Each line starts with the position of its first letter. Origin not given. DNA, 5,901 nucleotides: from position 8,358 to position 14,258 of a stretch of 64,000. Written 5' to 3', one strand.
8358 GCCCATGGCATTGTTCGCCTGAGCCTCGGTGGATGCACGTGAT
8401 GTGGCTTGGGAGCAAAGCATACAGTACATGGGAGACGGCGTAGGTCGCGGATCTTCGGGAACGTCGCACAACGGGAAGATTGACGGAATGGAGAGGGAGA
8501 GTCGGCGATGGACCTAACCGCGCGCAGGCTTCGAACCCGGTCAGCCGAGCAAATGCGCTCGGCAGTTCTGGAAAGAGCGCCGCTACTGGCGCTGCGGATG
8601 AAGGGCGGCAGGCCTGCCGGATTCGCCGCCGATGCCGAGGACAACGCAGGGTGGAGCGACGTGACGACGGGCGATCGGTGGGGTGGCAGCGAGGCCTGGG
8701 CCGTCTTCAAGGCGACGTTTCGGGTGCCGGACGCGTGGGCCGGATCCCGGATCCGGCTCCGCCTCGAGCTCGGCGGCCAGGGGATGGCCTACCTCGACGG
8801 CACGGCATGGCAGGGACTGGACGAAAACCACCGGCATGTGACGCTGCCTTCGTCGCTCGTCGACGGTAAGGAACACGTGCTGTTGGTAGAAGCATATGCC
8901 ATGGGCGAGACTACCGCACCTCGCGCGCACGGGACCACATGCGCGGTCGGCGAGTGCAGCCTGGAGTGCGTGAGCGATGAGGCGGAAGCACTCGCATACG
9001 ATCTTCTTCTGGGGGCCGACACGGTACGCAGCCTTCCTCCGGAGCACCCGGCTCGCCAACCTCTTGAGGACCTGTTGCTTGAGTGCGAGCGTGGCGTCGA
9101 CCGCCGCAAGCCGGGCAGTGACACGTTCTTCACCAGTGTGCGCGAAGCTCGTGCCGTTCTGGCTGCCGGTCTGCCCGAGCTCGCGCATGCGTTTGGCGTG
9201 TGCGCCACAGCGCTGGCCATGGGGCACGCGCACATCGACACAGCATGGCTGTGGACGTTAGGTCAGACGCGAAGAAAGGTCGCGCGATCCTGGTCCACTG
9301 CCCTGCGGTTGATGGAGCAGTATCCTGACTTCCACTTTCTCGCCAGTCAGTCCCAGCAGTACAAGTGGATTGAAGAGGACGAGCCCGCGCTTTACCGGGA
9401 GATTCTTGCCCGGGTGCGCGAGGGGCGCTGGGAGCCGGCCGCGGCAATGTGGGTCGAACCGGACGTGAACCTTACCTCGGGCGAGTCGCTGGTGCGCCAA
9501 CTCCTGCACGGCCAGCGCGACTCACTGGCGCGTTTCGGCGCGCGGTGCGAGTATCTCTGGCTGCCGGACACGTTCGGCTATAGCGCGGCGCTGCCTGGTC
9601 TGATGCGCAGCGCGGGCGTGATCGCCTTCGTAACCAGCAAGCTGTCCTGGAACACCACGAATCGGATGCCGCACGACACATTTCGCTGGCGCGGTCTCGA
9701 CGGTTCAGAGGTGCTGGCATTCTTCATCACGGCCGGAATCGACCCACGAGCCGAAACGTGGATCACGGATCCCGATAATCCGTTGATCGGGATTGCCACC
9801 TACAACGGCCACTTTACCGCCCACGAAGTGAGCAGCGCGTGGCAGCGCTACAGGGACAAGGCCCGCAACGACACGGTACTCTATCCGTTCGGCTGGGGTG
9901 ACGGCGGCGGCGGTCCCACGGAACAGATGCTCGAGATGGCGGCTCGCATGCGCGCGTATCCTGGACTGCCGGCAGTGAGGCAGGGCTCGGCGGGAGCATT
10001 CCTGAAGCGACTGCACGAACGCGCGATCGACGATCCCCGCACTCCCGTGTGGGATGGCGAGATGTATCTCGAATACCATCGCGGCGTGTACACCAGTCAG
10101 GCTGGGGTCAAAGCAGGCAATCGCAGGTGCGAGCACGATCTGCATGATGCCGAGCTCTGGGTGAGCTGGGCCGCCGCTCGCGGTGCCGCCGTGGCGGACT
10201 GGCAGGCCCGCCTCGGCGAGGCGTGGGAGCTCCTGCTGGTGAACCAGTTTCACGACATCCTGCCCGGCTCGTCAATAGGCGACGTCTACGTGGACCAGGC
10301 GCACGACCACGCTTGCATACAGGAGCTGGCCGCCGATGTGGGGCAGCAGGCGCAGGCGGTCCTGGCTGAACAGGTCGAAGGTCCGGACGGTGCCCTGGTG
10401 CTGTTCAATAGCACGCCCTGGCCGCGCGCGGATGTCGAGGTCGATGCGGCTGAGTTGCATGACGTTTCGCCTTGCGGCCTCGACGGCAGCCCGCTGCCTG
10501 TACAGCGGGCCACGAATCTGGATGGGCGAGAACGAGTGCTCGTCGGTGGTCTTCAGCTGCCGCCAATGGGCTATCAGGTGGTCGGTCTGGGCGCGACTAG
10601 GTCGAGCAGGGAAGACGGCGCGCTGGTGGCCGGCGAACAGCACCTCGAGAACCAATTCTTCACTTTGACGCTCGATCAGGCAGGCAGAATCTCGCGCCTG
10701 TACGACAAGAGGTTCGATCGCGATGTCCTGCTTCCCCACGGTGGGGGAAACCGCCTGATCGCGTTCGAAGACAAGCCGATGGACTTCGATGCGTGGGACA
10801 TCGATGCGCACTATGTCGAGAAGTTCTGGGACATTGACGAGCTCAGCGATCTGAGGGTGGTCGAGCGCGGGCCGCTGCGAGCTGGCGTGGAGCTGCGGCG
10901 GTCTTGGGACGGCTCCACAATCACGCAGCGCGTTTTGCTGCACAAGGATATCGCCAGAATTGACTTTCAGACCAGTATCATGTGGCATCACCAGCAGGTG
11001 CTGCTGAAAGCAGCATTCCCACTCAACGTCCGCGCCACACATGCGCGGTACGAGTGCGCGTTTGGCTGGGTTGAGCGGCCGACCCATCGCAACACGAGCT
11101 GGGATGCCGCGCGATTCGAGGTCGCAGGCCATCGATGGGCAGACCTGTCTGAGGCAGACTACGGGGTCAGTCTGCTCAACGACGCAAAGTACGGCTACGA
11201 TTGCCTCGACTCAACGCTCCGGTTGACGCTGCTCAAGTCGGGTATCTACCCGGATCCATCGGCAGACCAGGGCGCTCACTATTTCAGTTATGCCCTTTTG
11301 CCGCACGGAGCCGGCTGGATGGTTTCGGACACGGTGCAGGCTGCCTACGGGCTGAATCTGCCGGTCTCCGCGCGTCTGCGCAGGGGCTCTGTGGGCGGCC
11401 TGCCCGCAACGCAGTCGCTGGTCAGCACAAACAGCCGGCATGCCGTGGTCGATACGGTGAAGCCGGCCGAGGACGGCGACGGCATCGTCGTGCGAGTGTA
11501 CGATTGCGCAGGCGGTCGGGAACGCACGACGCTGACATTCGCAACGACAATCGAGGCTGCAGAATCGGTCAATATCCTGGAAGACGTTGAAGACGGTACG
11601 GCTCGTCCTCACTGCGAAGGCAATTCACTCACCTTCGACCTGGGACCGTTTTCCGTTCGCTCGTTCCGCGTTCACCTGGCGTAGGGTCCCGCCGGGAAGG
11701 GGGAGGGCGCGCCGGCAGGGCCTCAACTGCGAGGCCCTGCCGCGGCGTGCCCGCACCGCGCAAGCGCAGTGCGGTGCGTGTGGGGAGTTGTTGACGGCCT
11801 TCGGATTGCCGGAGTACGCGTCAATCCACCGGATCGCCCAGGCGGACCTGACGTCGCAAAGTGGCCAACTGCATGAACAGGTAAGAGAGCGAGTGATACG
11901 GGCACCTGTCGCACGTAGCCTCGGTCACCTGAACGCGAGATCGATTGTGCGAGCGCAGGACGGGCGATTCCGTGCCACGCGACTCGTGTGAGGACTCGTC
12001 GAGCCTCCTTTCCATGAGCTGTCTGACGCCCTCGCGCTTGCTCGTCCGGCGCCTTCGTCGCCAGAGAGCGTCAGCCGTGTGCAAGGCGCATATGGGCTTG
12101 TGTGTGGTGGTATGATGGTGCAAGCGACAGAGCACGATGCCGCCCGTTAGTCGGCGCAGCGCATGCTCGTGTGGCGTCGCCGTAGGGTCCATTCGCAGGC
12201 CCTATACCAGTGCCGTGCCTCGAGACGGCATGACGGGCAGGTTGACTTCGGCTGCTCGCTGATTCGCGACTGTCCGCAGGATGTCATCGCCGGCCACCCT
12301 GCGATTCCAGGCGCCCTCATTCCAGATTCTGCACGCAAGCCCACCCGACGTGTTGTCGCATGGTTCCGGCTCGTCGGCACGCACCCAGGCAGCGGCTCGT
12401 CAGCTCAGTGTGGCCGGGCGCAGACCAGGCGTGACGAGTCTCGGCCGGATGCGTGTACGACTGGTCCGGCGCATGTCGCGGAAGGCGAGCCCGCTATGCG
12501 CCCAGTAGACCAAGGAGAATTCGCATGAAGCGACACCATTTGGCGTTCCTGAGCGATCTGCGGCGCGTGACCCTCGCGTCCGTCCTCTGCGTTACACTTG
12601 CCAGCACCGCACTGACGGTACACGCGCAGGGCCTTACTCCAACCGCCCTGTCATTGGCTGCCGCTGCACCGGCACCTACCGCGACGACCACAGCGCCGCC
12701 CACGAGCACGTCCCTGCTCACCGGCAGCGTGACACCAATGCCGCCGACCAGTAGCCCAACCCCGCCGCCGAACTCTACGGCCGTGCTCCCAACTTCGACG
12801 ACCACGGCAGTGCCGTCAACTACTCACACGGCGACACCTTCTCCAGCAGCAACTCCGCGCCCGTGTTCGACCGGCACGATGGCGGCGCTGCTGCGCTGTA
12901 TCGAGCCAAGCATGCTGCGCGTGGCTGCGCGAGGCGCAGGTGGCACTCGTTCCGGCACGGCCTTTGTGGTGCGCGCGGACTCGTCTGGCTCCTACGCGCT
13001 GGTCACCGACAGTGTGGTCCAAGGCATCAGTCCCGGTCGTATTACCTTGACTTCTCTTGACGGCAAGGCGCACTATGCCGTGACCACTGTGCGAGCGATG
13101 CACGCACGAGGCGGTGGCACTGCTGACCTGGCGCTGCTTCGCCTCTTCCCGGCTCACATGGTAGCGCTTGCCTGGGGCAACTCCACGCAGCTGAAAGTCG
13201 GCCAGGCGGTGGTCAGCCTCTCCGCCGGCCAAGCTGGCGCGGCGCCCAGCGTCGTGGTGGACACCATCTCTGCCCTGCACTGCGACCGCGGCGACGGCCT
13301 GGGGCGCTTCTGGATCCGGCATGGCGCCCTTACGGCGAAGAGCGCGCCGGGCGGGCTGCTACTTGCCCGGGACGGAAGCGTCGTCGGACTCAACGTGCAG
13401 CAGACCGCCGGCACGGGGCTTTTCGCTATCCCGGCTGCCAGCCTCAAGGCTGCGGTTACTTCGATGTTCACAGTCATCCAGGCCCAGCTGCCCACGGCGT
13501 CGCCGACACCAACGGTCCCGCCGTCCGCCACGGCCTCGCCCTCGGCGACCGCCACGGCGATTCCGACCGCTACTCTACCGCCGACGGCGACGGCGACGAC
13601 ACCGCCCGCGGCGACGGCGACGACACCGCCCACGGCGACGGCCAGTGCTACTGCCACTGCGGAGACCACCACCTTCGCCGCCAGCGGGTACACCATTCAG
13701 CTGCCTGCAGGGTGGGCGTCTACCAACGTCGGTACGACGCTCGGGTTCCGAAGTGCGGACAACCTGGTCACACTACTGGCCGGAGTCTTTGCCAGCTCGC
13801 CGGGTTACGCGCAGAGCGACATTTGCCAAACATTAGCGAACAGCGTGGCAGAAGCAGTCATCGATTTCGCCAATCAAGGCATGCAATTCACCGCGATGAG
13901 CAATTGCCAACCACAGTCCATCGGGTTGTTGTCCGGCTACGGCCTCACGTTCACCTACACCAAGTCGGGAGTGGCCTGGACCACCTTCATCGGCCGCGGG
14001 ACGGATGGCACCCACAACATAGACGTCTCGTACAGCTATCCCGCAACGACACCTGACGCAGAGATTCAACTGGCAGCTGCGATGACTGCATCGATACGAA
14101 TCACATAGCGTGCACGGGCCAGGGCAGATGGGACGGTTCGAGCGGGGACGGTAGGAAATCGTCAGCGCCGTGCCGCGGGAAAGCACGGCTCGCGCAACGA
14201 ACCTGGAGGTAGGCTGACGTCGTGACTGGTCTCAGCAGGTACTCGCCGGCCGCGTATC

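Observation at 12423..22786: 10-kb island of four modular exported proteins; three share a ~140-aa C-terminal module behind PT linkers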

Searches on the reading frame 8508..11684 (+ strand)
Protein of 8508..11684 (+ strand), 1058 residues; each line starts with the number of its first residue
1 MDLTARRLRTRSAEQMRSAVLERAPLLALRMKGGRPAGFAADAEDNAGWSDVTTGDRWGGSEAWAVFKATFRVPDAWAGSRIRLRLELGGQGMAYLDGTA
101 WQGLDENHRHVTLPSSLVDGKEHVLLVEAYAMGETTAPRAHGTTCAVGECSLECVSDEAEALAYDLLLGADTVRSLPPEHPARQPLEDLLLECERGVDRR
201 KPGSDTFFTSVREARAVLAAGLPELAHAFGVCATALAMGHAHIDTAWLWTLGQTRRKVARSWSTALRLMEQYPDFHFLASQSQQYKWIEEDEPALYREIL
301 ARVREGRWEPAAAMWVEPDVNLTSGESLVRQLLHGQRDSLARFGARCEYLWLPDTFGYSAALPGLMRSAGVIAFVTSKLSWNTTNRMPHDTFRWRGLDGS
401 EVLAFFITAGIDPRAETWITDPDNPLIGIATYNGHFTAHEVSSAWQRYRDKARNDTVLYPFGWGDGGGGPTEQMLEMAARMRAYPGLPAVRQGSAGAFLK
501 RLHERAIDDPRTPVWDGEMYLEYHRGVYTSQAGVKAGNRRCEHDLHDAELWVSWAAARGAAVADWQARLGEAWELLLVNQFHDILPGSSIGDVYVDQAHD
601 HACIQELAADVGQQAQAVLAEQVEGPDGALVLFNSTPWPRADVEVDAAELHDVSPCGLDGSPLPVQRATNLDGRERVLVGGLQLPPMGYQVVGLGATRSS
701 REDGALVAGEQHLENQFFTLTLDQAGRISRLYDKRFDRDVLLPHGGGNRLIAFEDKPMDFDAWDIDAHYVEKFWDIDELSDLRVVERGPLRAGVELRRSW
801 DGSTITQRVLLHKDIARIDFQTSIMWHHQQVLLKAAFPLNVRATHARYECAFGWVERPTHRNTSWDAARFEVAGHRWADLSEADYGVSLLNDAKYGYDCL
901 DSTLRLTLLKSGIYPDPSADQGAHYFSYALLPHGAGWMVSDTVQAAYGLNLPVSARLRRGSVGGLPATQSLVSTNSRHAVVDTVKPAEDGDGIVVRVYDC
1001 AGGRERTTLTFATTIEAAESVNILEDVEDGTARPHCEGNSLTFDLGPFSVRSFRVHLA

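Call 20: search_protein_families(library=pfam, proteins=[window:8508-11684:+], max_evalue=0.00001)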
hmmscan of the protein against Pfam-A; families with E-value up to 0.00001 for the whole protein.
window:8508-11684:+ (1058 aa): 4 families
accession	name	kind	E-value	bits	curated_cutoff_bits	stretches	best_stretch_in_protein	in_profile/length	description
PF01074.27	Glyco_hydro_38N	-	6.8e-85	285.2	25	1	236-515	3-269/270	Glycosyl hydrolases family 38 N-terminal domain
PF07748.19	Glyco_hydro_38C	-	1.7e-61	208.5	25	1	713-918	1-206/206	Glycosyl hydrolases family 38 C-terminal domain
PF09261.16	Alpha-mann_mid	-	1.1e-22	80.4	31.1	1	522-616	1-93/96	Alpha mannosidase middle domain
PF17677.7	Glyco_hydro38C2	-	5.9e-13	49.2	22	1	980-1053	3-72/72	Glycosyl hydrolases family 38 C-terminal beta sandwich domain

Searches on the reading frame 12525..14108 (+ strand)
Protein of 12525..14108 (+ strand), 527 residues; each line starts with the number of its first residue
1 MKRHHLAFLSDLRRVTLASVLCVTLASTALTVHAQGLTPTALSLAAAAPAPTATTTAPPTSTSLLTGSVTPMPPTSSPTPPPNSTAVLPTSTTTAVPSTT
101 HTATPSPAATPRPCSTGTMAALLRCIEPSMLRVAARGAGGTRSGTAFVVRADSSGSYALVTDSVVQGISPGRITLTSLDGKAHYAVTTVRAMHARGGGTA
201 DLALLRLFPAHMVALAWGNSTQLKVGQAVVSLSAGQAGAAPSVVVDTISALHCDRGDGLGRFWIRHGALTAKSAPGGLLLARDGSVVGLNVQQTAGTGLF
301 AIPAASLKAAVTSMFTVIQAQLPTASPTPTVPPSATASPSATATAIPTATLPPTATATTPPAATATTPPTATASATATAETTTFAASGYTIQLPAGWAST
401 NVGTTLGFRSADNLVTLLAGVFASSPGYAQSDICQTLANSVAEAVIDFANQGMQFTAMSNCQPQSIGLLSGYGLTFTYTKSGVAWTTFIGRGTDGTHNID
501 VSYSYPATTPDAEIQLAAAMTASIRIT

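Call 3: search_protein_families(library=pfam, proteins=[window:12525-14108:+], max_evalue=0.1)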
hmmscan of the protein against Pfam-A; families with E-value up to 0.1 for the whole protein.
window:12525-14108:+ (527 aa): 1 family
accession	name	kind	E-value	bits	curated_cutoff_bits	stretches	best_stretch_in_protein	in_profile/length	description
PF13365.12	Trypsin_2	-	7.2e-07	30.5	27.6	1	144-289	1-144/144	Trypsin-like peptidase domain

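Call 4: search_protein_families(library=ncbifam, proteins=[window:12525-14108:+], max_evalue=0.1)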
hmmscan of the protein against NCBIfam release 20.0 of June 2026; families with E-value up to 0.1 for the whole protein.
window:12525-14108:+ (527 aa): 3 families
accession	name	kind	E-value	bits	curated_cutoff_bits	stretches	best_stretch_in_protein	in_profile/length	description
TIGR02037.1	degP_htrA_DO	subfamily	3.1e-07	29.7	416.2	1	142-315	60-228/434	Do family serine endopeptidase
NF041521.1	HhoA_HhoB_HtrA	equivalog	0.0021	17.4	450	1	161-316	73-225/335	HhoA/HhoB/HtrA family serine endopeptidase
NF047968.1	SerProtHtrA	equivalog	0.012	15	470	1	199-314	135-256/357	serine protease HtrA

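Call 38: find_encoding_contigs(protein=window:12525-14108:+, flank=10000, max_places=6)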
Protein window:12525-14108:+ (527 aa): no gene with exactly this product is on record in the collection.
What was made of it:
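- Tried and rejected: The exact look-up of P1's contig found nothing (call 38), so neither the source organism nor the rest of its genome could be examined.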
